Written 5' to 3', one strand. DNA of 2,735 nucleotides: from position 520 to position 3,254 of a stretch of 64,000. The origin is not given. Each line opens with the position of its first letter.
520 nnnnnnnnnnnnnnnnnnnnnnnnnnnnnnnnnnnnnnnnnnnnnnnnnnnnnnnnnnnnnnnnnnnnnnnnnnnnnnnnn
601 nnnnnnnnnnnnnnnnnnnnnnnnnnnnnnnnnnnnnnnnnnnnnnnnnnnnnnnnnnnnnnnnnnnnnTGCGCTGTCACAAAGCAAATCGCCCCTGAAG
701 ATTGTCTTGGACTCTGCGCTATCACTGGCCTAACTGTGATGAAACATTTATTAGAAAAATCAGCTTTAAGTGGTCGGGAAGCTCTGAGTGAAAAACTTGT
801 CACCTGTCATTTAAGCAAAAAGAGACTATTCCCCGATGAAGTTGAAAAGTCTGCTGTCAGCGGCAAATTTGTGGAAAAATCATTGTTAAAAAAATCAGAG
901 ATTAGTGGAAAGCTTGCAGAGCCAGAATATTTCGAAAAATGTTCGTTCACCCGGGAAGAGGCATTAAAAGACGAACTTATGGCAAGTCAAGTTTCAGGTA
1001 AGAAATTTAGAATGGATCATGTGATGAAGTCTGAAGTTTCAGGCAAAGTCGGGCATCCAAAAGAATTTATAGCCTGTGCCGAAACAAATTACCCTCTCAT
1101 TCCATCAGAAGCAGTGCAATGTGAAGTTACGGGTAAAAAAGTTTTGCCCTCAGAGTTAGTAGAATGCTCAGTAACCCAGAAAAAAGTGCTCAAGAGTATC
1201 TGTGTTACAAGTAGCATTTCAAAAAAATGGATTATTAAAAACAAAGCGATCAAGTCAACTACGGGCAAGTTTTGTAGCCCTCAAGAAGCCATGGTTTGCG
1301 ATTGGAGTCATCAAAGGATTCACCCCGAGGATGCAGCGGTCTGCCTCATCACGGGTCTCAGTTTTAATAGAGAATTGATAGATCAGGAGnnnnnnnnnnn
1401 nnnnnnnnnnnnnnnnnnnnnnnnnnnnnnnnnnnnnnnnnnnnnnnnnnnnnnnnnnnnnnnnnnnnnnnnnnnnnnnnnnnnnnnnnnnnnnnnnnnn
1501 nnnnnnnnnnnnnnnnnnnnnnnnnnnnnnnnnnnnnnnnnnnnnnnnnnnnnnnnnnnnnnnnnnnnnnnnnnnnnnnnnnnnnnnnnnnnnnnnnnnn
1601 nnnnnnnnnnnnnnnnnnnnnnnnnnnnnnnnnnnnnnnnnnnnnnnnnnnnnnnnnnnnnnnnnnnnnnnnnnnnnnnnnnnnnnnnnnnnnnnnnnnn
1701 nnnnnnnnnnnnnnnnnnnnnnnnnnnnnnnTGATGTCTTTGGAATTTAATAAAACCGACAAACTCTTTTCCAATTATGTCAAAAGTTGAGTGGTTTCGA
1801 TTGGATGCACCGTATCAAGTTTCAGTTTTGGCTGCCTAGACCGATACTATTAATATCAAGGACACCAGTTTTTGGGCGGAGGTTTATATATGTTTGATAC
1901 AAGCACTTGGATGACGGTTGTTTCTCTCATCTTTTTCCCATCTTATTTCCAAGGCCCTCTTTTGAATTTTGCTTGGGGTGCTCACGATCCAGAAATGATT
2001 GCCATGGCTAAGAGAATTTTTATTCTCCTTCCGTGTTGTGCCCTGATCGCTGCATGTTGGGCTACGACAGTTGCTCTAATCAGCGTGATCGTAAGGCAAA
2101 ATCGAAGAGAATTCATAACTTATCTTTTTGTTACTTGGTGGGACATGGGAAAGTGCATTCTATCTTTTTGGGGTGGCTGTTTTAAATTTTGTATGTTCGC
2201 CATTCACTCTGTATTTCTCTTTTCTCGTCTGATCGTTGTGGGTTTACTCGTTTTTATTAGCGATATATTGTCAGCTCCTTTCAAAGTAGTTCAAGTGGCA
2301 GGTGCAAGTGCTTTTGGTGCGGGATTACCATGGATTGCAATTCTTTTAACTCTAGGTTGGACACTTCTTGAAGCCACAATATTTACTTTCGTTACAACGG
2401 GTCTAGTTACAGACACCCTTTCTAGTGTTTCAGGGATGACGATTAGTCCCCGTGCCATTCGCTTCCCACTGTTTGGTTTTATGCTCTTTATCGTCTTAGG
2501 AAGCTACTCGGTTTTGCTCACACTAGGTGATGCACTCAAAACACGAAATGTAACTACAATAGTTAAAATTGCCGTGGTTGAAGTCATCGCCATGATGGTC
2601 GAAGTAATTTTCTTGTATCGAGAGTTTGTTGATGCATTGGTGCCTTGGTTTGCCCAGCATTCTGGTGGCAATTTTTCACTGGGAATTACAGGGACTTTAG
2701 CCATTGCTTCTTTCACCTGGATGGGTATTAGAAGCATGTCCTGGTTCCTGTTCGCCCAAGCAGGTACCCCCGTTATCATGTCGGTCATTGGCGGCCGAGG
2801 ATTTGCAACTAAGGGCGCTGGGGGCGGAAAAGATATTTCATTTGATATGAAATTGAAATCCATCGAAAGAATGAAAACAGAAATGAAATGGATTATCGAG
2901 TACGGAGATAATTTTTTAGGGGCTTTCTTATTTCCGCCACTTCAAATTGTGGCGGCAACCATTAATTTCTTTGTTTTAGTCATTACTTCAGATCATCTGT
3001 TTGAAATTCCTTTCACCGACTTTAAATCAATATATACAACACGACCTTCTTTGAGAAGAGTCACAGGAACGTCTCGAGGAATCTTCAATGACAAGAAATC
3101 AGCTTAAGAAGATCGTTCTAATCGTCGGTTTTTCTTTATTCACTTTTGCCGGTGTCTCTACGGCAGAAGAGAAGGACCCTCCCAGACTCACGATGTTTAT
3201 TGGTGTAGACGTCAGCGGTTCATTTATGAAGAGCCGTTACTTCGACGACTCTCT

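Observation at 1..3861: Uncharacterised three-gene envelope module: 15-residue tandem-repeat protein, polytopic membrane protein and periplasmic vWA/MIDAS protein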

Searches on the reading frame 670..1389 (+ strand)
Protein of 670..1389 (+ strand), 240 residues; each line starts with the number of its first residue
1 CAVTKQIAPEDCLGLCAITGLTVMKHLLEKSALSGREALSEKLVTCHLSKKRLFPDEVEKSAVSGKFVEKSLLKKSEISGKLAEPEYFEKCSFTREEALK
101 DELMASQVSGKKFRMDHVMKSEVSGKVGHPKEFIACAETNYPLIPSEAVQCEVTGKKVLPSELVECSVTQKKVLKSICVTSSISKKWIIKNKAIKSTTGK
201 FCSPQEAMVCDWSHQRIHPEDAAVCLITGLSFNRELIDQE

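Call 78: search_protein_representatives(protein=window:670-1389:+)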
Query: 240 residues. Proteins with E-value up to 0.001 (for the whole library): 390; up to 1e-10: 300; up to 1e-30: 164. The best 150 are listed.
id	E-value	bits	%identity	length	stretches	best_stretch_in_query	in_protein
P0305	5.1e-142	487.3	35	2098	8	1-229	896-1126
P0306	1.1e-127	440.4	36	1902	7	10-239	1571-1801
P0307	4.6e-119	412.2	37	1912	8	1-158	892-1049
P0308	4.5e-118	409.0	33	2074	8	1-206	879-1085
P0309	1.4e-115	400.8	36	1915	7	5-239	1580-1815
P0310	2.6e-111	386.9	32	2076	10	1-193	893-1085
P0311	1.4e-107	374.6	35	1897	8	8-202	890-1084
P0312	9.9e-106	368.6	35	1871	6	38-238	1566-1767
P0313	2.3e-105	367.4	37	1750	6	33-238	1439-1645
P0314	5.6e-100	349.8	37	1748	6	30-237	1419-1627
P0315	2.3e-99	347.8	38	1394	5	18-234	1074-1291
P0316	1.1e-89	316.2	38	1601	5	1-185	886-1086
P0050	3.9e-85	301.2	36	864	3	1-165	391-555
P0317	4.0e-85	301.2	49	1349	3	1-174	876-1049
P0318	5.8e-81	287.6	36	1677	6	17-180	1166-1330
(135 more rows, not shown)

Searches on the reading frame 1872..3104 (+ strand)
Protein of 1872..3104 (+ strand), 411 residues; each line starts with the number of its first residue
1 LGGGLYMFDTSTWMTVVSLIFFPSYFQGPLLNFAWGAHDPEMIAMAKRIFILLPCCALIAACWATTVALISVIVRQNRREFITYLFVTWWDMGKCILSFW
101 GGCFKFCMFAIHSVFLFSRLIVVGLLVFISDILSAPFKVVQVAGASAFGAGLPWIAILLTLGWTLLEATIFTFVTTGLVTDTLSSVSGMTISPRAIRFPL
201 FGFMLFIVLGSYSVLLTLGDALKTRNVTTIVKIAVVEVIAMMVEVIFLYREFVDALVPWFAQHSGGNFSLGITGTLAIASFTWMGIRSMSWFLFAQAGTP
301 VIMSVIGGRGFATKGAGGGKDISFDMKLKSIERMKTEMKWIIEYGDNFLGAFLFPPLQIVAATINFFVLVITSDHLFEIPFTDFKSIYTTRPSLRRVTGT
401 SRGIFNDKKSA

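Call 4: search_protein_families(library=pfam, proteins=[window:1872-3104:+], max_evalue=1)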
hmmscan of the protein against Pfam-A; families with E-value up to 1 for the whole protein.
window:1872-3104:+ (411 aa): 0 families

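Call 5: search_protein_families(library=ncbifam, proteins=[window:1872-3104:+], max_evalue=1)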
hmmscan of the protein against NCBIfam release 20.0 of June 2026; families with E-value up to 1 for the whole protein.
window:1872-3104:+ (411 aa): 0 families

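Call 6: search_protein_families(library=padloc, proteins=[window:1872-3104:+], max_evalue=1)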
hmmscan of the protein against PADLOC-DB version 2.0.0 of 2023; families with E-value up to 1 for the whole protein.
window:1872-3104:+ (411 aa): 0 families

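Call 14: find_homologous_proteins(query=window:1872-3104:+, max_evalue=0.001)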
Query window:1872-3104:+ (411 aa): 1027 proteins with E <= 0.001 among 6926 candidates; the best 120 are listed.
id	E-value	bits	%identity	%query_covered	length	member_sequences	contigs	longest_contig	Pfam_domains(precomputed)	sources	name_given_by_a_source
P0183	1.0e-263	893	100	99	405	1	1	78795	-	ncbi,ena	-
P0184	2.6e-140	486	57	95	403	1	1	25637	-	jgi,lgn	-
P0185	2.9e-121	424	50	96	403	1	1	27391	-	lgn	-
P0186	1.4e-120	422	50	92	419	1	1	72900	-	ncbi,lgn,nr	ncbi:MAG: hypothetical protein NDJ89_14990 [Oligoflexia bacterium]|nr:hypothetical protein [Oligofle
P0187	2.6e-119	417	48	94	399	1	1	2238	-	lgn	-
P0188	1.0e-118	415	52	92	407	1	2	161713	-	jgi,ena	-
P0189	3.1e-118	414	48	98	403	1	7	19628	-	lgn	-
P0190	3.9e-118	413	50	94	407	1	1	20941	-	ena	-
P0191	4.2e-118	413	49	95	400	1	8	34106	-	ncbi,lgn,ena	-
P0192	5.1e-118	413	46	96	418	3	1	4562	-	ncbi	-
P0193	8.1e-118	412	49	93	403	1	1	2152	-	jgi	jgi:hypothetical protein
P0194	1.0e-117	412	49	94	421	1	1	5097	-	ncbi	-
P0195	1.6e-117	411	49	94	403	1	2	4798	-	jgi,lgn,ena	-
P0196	1.7e-117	411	48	98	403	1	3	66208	-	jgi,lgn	-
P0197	1.8e-117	411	49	95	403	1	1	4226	-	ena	-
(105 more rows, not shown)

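Call 15: find_encoding_contigs(protein=P0183, flank=10000, max_places=4)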
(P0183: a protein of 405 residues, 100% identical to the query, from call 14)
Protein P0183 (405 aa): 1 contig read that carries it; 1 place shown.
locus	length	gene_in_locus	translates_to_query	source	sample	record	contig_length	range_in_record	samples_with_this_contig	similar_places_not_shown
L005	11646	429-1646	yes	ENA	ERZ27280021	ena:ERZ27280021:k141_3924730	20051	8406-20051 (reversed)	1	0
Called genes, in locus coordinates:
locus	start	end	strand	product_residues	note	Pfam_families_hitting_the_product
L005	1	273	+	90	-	?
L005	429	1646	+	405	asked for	-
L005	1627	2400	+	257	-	-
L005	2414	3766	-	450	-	PF13091:PLDc_2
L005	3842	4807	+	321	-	-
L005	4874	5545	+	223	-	PF13371:TPR_9 (faint), PF12569:NatA_aux_su (faint), PF13432:TPR_16, PF13414:TPR_11, PF14559:TPR_19 (weak), PF00515:TPR_1 (weak), PF07719:TPR_2 (weak), PF13414:TPR_11 (weak), +9 more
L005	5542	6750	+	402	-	PF00083:Sugar_tr, PF07690:MFS_1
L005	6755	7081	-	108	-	-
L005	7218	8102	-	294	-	PF19420:DDAH_eukar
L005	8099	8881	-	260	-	PF02274:ADI (faint)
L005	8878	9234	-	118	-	-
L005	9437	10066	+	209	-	PF13489:Methyltransf_23, PF13847:Methyltransf_31, PF08241:Methyltransf_11, PF08242:Methyltransf_12, PF13649:Methyltransf_25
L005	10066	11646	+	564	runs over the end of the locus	-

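Call 21: find_related_loci(query=A2, collection=genome_contigs, flank=10000)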
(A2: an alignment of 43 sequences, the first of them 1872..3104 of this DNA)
Query A2 (411 aa) in genome_contigs; peptide patterns used: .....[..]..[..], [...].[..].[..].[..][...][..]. (x = any residue, [..] = any of these).
468 stretches matched a pattern; 433 encode a relative of the query (tblastn E <= 1e-3); the best 80 are kept; 80 distinct loci.
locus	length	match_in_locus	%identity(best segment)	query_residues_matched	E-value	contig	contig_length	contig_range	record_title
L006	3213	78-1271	49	4-397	8e-129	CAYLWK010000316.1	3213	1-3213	MAG TPA_asm: uncultured Oligoflexia bacterium isolate binchicken_co307_119 genome assembly, contig: k119_1487556, whole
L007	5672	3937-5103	48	16-404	1e-121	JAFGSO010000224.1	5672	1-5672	MAG: Calditrichaeota bacterium isolate Zod_Metabat.906 k87_3157380, whole genome shotgun sequence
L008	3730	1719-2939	47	5-407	4e-124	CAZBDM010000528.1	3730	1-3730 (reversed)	MAG TPA_asm: uncultured Oligoflexales bacterium isolate SRP141376_co5_374 genome assembly, contig: NODE_55578_length_373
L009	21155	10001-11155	50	16-394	9e-121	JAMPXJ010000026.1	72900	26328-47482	MAG: Oligoflexia bacterium isolate R2F_R2FSRR_metabat.28 R2F_C173, whole genome shotgun sequence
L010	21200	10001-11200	49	17-410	2e-120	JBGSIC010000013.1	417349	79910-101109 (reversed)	MAG: Bdellovibrionota bacterium isolate JTS-AC12 k141_2156792, whole genome shotgun sequence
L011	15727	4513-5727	47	4-403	1e-119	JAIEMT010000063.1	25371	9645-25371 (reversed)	MAG: bacterium isolate co.spades.CONCOCT.2.5kb_126 c_000000000037, whole genome shotgun sequence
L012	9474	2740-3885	48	16-395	1e-119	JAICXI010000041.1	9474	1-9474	MAG: bacterium isolate LS_FP_2_bin.106 k141_5421541_length_9474_cov_10.0000, whole genome shotgun sequence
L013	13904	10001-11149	49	7-387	1e-119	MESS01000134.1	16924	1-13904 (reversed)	MAG: Caldithrix sp. RBG_13_44_9 RBG_13_scaffold_7158, whole genome shotgun sequence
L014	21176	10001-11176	48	16-410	6e-118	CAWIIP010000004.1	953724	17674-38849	MAG: uncultured proteobacterium isolate MFD09286.bin.2.44 genome assembly, contig: contig_79827, whole genome shotgun se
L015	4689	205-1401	46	1-397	9e-119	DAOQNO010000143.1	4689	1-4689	MAG TPA_asm: Elusimicrobiota bacterium isolate AMR_MDS_0494 NODE_11236_length_4689_cov_4.930514, whole genome shotgun se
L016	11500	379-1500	52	29-396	6e-117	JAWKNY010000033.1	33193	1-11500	MAG: Bdellovibrionota bacterium isolate BC2.86 BC2.86.fa-33, whole genome shotgun sequence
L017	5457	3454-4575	52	29-396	3e-117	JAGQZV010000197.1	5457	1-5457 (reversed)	MAG: Bdellovibrionales bacterium isolate HKST-UBA01 NODE_198_length_5457_cov_2.171933, whole genome shotgun sequence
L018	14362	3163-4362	46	4-402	4e-117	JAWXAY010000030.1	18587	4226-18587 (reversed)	MAG: Pseudomonadota bacterium isolate MP5IB2.201 k99_814404, whole genome shotgun sequence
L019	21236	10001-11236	43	3-410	8e-116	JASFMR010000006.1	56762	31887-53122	MAG: Balneolaceae bacterium isolate D0817S02metaG_Bin_292 D0817S02metaG_FD_scaffold_18_c1, whole genome shotgun sequence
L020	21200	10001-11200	46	16-411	5e-116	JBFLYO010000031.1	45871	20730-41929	MAG: Bacteroidota bacterium isolate MAG087 MAG087_31, whole genome shotgun sequence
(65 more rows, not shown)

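Call 33: search_solved_structures(query=A2, max_evalue=10)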
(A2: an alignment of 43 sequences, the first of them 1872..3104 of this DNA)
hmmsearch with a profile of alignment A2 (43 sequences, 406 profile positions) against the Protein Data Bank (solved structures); distinct sequences matched with E-value up to 10: 0.

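Call 62: find_related_loci(query=A2, collection=viral_contigs, flank=5000)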
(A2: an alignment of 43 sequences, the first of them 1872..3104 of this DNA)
Query A2 (411 aa) in viral_contigs; peptide patterns used: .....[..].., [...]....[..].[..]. (x = any residue, [..] = any of these).
34 stretches matched a pattern, but none encodes a relative of the query by tblastn (E <= 1e-3).

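Call 72: search_protein_families(library=pfam, alignment_id=A6, max_evalue=0.00001)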
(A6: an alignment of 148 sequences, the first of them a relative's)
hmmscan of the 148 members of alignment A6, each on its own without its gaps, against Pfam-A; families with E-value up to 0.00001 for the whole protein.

A. member 1, L020:8383-8760:+ (126 aa): 0 families

B. families by the number of members that match (of 148 scanned): 154 families (the first 25 are shown)
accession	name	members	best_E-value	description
PF00579.31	tRNA-synt_1b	6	5.6e-77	tRNA synthetases class I (W and Y)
PF00072.30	Response_reg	6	6e-49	Response regulator receiver domain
PF22421.1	SYY_C-terminal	5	6.3e-10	Tyrosine--tRNA ligase SYY-like C-terminal domain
PF13860.13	FlgD_ig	4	3.3e-13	FlgD Ig-like domain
PF01479.30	S4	3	6.2e-11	S4 domain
PF07238.19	PilZ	3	1.9e-10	PilZ domain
PF01131.25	Topoisom_bac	2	1.7e-123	DNA topoisomerase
PF01235.23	Na_Ala_symp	2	9.5e-123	Sodium:alanine symporter family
PF13517.12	FG-GAP_3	2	1.5e-93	FG-GAP-like repeat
PF03618.20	Kinase-PPPase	2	3.4e-85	Kinase/pyrophosphorylase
PF13368.11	Toprim_C_rpt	2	5.9e-68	Topoisomerase C-terminal repeat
PF16313.11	DUF4953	2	2.1e-67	Met-zincin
PF01668.23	SmpB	2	2.8e-58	SmpB protein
PF03588.20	Leu_Phe_trans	2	6.9e-58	Leucyl/phenylalanyl-tRNA protein transferase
PF17148.9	DUF5117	2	4.9e-44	Domain of unknown function (DUF5117)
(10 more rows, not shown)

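Call 75: find_encoding_contigs(protein=P0184, flank=8000, max_places=2)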
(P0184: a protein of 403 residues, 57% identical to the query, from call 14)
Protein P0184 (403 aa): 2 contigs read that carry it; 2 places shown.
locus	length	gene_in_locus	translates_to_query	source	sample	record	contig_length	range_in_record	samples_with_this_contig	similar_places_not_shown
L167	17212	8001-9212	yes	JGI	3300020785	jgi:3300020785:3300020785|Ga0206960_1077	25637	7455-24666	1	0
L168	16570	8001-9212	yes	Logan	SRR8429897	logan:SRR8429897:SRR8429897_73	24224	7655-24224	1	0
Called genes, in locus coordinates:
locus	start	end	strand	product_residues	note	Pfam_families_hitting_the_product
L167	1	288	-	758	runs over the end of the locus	-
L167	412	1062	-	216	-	-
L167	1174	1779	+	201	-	PF02620:YceD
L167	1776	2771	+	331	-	PF00108:Thiolase_N (weak), PF08545:ACP_syn_III, PF08541:ACP_syn_III_C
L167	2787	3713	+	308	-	PF00698:Acyl_transf_1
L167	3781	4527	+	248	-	PF00106:adh_short, PF08659:KR, PF23441:SDR (weak), PF13561:adh_short_C2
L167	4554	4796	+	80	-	PF00550:PP-binding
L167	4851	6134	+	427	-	PF00109:ketoacyl-synt, PF02801:Ketoacyl-synt_C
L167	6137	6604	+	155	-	PF02502:LacAB_rpiB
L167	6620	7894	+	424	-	PF00464:SHMT, PF00155:Aminotran_1_2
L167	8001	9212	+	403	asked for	-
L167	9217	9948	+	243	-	-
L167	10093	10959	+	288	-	-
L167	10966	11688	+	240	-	PF01996:F420_ligase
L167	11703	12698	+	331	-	-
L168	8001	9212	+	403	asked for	-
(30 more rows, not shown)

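Call 86: search_protein_families(library=pfam, alignment_id=A2, max_evalue=1)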
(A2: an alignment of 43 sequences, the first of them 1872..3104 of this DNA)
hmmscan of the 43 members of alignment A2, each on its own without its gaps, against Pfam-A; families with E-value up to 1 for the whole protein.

A. member 1, window:1872-3104:+ (411 aa): 0 families

B. families by the number of members that match (of 43 scanned): 6 families
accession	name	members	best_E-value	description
PF10066.14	DUF2304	5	0.00041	Uncharacterized conserved protein (DUF2304)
PF20381.4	Rv1476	2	0.16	Membrane protein Rv1476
PF16089.10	DUF4818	1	0.02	Domain of unknown function (DUF4818)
PF06277.17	EutA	1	0.031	Ethanolamine utilisation protein EutA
PF10766.14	AcrZ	1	0.051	Multidrug efflux pump-associated protein AcrZ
PF02157.21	Man-6-P_recep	1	0.42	Mannose-6-phosphate receptor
